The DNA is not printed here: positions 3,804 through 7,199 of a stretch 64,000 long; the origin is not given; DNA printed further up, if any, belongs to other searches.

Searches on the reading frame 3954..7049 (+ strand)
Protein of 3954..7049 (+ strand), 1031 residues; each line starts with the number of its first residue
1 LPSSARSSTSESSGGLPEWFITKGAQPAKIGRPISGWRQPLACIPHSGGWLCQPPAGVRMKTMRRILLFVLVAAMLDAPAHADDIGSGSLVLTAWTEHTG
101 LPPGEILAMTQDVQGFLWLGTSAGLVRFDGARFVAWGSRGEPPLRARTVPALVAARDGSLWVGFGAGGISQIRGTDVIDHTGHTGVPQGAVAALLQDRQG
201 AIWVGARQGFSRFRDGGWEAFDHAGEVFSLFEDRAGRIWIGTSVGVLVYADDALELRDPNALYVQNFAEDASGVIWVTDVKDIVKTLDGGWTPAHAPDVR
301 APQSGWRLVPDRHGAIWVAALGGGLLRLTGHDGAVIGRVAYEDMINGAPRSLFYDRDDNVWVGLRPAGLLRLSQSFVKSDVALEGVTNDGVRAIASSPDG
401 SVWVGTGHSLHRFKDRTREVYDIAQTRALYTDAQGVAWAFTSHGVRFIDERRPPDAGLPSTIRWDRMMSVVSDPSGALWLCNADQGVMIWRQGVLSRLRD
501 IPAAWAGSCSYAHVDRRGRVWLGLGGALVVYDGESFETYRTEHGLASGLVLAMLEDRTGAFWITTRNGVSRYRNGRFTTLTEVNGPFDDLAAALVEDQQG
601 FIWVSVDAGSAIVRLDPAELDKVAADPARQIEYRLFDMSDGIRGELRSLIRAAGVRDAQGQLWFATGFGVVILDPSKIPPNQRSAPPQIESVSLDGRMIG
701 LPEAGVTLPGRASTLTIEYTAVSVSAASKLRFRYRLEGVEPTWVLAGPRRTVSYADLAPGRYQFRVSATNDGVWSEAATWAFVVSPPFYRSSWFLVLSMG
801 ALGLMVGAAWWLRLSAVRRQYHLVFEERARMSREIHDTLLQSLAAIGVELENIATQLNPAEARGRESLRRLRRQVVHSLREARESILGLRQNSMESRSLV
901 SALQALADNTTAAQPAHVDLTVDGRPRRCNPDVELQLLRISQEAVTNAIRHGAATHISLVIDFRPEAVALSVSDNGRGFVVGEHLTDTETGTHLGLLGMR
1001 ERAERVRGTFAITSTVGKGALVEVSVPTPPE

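Call 16: search_protein_families(library=pfam, proteins=[window:3954-7049:+], max_evalue=0.001)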
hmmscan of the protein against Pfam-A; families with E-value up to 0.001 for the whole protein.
window:3954-7049:+ (1031 aa): 6 families
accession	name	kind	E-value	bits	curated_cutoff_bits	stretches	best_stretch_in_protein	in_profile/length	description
PF07494.17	Reg_prop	-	6.9e-36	118.1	20.4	0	225-243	5-23/24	Two component regulator propeller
PF02518.31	HATPase_c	-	3.9e-14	53.5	26.4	1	934-1029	3-110/111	Histidine kinase-, DNA gyrase B-, and HSP90-like ATPase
PF07730.19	HisKA_3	-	3e-12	47.3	24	1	827-891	1-65/68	Histidine kinase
PF07495.19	Y_Y_Y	-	3.6e-12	46.4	26.6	1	727-784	5-64/65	Y_Y_Y domain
PF16819.11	DUF5074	-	3.2e-05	23.6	27.2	0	380-438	173-236/353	Domain of unknown function (DUF5074)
PF13581.12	HATPase_c_2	-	0.00017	22.1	27.4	1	928-999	23-92/127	Histidine kinase-like ATPase domain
